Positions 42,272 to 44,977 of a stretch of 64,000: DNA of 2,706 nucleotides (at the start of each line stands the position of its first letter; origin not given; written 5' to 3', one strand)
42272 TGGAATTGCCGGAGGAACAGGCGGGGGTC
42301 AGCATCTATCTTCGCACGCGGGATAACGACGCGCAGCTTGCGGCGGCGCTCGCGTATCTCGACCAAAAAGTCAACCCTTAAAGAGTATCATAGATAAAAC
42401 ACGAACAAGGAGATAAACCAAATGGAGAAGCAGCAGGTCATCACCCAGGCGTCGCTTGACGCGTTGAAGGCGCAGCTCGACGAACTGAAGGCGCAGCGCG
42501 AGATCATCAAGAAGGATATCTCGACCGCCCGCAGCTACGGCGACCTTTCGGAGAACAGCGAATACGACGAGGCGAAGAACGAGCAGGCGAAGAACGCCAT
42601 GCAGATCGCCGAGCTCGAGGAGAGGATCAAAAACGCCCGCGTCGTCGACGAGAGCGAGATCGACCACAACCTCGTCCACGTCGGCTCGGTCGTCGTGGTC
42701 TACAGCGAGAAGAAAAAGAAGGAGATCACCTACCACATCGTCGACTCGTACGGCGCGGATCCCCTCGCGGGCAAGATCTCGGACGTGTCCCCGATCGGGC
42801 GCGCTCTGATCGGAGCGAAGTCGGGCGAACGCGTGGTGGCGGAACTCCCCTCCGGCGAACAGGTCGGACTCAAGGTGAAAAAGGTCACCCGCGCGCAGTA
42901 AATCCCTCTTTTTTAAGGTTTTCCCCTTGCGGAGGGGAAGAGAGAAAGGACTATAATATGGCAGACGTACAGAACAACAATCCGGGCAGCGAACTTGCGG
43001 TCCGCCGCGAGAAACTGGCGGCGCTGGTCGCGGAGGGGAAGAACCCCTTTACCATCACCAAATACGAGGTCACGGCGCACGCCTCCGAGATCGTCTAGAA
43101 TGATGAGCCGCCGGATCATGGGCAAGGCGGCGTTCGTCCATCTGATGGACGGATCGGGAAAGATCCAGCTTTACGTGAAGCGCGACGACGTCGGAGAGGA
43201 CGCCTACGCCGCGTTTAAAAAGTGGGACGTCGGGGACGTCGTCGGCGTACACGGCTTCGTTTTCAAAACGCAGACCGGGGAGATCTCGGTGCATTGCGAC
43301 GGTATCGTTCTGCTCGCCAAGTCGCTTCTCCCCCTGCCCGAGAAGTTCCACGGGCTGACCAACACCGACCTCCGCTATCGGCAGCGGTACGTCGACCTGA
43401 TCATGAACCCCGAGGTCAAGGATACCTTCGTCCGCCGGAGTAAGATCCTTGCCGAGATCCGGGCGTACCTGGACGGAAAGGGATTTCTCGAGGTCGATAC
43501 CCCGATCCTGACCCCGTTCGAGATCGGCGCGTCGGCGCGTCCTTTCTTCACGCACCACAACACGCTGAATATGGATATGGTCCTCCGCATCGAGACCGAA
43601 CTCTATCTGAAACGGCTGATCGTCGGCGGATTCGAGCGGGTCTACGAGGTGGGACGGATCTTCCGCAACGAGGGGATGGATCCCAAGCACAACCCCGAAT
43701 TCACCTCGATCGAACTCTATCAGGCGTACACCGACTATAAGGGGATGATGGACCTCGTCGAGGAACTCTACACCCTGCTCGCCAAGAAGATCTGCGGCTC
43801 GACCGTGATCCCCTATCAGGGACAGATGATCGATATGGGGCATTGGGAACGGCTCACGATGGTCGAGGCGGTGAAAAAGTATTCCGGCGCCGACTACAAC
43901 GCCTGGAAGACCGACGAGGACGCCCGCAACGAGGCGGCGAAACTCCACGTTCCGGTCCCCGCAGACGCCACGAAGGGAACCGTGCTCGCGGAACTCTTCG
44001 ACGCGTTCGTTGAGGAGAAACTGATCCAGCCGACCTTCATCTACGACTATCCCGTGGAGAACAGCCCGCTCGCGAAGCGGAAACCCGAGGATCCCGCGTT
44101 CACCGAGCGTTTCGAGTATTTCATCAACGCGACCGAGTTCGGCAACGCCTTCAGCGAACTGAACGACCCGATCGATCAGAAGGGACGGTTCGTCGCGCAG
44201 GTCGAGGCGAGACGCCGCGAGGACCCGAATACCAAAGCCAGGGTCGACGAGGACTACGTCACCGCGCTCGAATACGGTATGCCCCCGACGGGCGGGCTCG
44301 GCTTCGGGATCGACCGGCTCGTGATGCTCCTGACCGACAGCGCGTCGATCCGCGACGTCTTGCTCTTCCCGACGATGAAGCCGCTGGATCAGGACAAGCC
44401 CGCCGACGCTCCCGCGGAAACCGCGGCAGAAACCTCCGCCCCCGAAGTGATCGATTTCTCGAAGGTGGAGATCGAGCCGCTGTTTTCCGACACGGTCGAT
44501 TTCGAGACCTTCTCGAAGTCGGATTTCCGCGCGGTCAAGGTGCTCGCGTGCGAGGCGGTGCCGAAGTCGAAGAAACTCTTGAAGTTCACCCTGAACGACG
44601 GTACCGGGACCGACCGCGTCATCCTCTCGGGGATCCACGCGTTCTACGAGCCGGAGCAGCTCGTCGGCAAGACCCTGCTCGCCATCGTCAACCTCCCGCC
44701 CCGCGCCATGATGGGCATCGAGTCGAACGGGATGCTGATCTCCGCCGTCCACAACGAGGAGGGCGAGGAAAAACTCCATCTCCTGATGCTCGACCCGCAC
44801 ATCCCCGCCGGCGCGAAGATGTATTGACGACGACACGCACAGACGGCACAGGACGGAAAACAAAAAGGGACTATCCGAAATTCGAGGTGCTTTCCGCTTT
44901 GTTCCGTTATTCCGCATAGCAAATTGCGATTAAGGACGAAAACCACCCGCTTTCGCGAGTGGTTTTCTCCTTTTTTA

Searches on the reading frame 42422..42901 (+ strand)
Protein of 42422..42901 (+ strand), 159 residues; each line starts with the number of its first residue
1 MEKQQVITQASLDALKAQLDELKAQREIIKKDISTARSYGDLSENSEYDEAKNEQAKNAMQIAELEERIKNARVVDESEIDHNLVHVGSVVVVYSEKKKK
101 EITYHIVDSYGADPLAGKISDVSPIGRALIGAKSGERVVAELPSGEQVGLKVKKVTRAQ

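Call 22: search_protein_families(library=pfam, proteins=[window:42422-42901:+])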
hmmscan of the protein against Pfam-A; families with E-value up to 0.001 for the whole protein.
window:42422-42901:+ (159 aa): 2 families
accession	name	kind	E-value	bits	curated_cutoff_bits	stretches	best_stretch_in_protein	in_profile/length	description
PF03449.20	GreA_GreB_N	-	5.8e-22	78.1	24.5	1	6-74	2-71/71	Transcription elongation factor, N-terminal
PF01272.25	GreA_GreB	-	3.4e-19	69.1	26.9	1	82-156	3-76/77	Transcription elongation factor, GreA/GreB, C-term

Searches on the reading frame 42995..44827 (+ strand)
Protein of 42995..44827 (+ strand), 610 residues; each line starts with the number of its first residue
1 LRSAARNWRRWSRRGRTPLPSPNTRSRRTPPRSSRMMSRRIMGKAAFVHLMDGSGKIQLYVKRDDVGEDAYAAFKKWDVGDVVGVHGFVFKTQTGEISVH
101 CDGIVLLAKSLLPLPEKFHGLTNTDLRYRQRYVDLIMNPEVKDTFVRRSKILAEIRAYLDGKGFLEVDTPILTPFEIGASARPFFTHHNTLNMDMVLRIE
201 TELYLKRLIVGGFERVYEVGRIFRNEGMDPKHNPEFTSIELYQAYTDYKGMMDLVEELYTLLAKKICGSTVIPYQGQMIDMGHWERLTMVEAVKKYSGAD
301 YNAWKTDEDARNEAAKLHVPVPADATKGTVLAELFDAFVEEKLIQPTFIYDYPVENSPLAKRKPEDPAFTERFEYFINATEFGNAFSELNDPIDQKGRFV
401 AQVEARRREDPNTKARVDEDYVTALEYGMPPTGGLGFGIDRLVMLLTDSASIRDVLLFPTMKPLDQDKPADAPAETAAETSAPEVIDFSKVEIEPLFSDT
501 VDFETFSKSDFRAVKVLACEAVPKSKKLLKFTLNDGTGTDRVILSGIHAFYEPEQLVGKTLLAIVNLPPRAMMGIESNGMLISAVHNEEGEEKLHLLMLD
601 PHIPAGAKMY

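Call 22: search_protein_families(library=pfam, proteins=[window:42995-44827:+])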
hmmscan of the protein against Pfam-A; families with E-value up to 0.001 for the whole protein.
window:42995-44827:+ (610 aa): 4 families
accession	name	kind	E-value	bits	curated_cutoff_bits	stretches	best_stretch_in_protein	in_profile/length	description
PF00152.25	tRNA-synt_2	-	8.2e-86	288.3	25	1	124-461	2-307/308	tRNA synthetases class II (D, K and N)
PF01588.26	tRNA_bind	-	1.7e-21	76.6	27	1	512-607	2-95/96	Putative tRNA binding domain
PF01336.31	tRNA_anti-codon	-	3.9e-18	65.6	27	1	35-107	6-75/75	OB-fold nucleic acid binding domain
PF01409.25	tRNA-synt_2d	-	1.9e-05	24.7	19.8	0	215-259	104-147/246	tRNA synthetases class II core domain (F)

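Call 48: find_homologous_proteins(query=window:42995-44824:+, max_evalue=1e-50)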
Query window:42995-44824:+ (610 aa): 8000 proteins with E <= 1e-50 among 8000 candidates; the best 120 are listed.
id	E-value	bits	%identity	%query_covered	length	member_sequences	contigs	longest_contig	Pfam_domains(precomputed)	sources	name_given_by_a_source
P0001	0.0e+0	1278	96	95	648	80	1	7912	PF01409.26,PF01336.32,PF01588.27,PF00152.26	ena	-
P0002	0.0e+0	1227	93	95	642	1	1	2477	PF01409.26,PF01336.32,PF01588.27,PF00152.26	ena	-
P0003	0.0e+0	1191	-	-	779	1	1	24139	PF01336.32,PF01588.27,PF00152.26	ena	-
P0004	0.0e+0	1086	82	95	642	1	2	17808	PF01336.32,PF01588.27,PF00152.26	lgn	-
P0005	0.0e+0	1074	81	95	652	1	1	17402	PF01409.26,PF01336.32,PF01588.27,PF00152.26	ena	-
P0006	0.0e+0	1067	80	95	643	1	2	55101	PF01409.26,PF01336.32,PF01588.27,PF00152.26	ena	-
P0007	0.0e+0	1066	80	96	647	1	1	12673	PF01336.32,PF01588.27,PF00152.26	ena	-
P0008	0.0e+0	1065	81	95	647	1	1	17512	PF01336.32,PF01588.27,PF00152.26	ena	-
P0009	0.0e+0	1065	79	95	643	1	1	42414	PF01409.26,PF01336.32,PF01588.27,PF00152.26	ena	-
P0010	0.0e+0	1062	79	95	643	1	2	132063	PF01409.26,PF01336.32,PF01588.27,PF00152.26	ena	-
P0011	0.0e+0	1062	79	96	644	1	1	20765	PF01336.32,PF01588.27,PF00152.26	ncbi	-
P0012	0.0e+0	1061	79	95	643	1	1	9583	PF01409.26,PF01336.32,PF01588.27,PF00152.26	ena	-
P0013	0.0e+0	1061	80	96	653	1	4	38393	PF01409.26,PF01336.32,PF01588.27,PF00152.26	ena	-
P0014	0.0e+0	1061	79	96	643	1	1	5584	PF01336.32,PF01588.27,PF00152.26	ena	-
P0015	0.0e+0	1061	80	96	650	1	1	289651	PF01336.32,PF01588.27,PF00152.26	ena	-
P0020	0.0e+0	1060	80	95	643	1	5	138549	PF01336.32,PF01588.27,PF00152.26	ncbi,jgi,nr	ncbi:MAG: lysine--tRNA ligase [Ruminococcaceae bacterium]|nr:lysine--tRNA ligase [Oscillospiraceae b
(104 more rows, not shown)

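Call 49: find_encoding_contigs(protein=P0004, flank=6000, max_places=2)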
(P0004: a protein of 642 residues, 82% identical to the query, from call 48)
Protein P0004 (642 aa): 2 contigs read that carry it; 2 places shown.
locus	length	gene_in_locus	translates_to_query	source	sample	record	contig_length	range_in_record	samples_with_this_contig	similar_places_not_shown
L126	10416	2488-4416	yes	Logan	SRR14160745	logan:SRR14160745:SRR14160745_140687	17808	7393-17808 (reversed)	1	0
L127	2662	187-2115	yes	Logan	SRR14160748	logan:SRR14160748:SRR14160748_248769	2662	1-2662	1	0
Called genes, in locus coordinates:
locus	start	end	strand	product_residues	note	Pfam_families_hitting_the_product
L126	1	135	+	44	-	?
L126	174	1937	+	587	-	PF00595:PDZ (weak), PF13180:PDZ_2, PF17820:PDZ_6, PF03572:Peptidase_S41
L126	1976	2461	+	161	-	PF03449:GreA_GreB_N, PF01272:GreA_GreB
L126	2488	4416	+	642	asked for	PF01336:tRNA_anti-codon, PF00152:tRNA-synt_2, PF01588:tRNA_bind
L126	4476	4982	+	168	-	-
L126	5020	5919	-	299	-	PF00165:HTH_AraC, PF12833:HTH_18, PF00165:HTH_AraC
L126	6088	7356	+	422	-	PF01408:GFO_IDH_MocA, PF02894:GFO_IDH_MocA_C, PF22725:GFO_IDH_MocA_C3 (faint)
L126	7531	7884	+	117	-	PF01250:Ribosomal_S6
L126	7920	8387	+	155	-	PF00436:SSB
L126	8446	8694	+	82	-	PF01084:Ribosomal_S18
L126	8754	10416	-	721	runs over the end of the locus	PF01751:Toprim (weak), PF01131:Topoisom_bac, PF13342:Toprim_Crpt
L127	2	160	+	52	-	?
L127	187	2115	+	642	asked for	PF01336:tRNA_anti-codon, PF00152:tRNA-synt_2, PF01588:tRNA_bind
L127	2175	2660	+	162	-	?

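Call 50: find_encoding_contigs(protein=P0003, flank=6000, max_places=2)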
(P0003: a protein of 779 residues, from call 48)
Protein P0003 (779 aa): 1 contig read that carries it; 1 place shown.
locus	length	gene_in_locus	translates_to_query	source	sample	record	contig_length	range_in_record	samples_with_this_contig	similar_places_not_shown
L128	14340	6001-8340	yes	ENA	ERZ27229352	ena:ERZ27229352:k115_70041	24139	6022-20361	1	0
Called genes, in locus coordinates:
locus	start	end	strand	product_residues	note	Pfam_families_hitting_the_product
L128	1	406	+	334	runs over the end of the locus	PF00929:RNase_T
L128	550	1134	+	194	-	PF09335:VTT_dom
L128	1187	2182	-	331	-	PF02729:OTCace_N, PF00185:OTCace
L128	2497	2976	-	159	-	PF00383:dCMP_cyt_deam_1, PF14437:MafB19-deam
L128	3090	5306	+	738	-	PF00009:GTP_EFTU, PF22042:EF-G_D2, PF03144:GTP_EFTU_D2, PF14492:EFG_III, PF16658:RF3_C (weak), PF03764:EFG_IV, PF00679:EFG_C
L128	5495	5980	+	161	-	PF03449:GreA_GreB_N, PF01272:GreA_GreB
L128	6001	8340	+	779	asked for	PF01336:tRNA_anti-codon, PF00152:tRNA-synt_2, PF01588:tRNA_bind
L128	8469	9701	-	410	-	PF02920:Integrase_DNA, PF00589:Phage_integrase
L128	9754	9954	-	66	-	-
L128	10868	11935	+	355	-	PF09588:YqaJ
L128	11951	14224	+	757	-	PF23139:OB_YrrC (weak), PF14520:HHH_5 (faint), PF14490:HHH_RecD2, PF13401:AAA_22 (faint), PF13245:AAA_19, PF13604:AAA_30, PF18335:SH3_13, PF13538:UvrD_C_2, +2 more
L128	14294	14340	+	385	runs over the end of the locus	-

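Call 51: find_encoding_contigs(protein=P0020, flank=6000, max_places=2)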
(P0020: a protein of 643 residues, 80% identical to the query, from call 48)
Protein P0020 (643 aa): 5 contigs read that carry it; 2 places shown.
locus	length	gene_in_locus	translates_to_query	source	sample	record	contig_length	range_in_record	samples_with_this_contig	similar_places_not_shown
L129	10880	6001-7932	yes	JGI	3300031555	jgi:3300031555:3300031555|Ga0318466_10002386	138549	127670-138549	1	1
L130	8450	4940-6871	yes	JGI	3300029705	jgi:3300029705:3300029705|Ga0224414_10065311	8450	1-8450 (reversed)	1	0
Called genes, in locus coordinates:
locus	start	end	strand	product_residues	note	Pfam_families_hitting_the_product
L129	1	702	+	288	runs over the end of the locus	PF06574:FAD_syn, PF01687:Flavokinase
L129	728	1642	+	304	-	PF06325:PrmA, PF01135:PCMT, PF05175:MTS, PF13489:Methyltransf_23, PF12847:Methyltransf_18 (weak), PF08241:Methyltransf_11 (weak), PF13649:Methyltransf_25 (weak), PF13847:Methyltransf_31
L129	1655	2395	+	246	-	PF20260:PUA_4 (weak), PF04452:Methyltrans_RNA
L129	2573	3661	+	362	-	PF17853:GGDEF_2, PF13556:HTH_30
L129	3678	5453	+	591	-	PF00595:PDZ, PF13180:PDZ_2, PF17820:PDZ_6, PF03572:Peptidase_S41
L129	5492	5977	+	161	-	PF03449:GreA_GreB_N, PF01272:GreA_GreB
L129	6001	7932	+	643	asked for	PF01336:tRNA_anti-codon, PF00152:tRNA-synt_2, PF01588:tRNA_bind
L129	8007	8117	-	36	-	-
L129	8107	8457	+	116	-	PF01261:AP_endonuc_2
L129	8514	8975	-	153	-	PF13306:LRR_5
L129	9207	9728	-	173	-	PF02482:Ribosomal_S30AE, PF16321:Ribosom_S30AE_C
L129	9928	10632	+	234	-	PF05857:TraX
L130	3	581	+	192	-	?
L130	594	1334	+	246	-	PF20260:PUA_4 (weak), PF04452:Methyltrans_RNA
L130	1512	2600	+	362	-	PF17853:GGDEF_2, PF13556:HTH_30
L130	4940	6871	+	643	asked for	PF01336:tRNA_anti-codon, PF00152:tRNA-synt_2, PF01588:tRNA_bind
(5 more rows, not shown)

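Call 67: find_encoding_contigs(protein=P0001, flank=3000, max_places=6)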
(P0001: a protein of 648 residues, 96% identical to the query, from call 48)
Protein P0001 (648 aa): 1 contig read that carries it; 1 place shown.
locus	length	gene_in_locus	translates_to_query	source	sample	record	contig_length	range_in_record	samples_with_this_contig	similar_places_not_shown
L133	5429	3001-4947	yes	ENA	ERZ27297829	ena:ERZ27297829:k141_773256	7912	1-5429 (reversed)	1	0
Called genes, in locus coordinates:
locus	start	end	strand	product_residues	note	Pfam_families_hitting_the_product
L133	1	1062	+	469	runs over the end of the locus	PF00595:PDZ (faint), PF13180:PDZ_2 (weak), PF17820:PDZ_6, PF03572:Peptidase_S41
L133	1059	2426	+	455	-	PF00595:PDZ (weak), PF13180:PDZ_2, PF17820:PDZ_6, PF03572:Peptidase_S41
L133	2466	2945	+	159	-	PF03449:GreA_GreB_N, PF01272:GreA_GreB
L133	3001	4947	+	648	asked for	PF01336:tRNA_anti-codon, PF00152:tRNA-synt_2, PF01409:tRNA-synt_2d (faint), PF01588:tRNA_bind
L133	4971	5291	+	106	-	-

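Call 68: find_encoding_contigs(protein=P0002, flank=3000, max_places=3)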
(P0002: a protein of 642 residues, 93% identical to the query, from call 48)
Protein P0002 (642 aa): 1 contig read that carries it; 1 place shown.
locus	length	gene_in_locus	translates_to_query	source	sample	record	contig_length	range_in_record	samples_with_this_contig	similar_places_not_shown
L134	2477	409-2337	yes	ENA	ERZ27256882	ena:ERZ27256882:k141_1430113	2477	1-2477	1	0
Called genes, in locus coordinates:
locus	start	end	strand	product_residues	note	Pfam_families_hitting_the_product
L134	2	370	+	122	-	?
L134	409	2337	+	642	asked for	PF01336:tRNA_anti-codon, PF00152:tRNA-synt_2, PF01409:tRNA-synt_2d (faint), PF01588:tRNA_bind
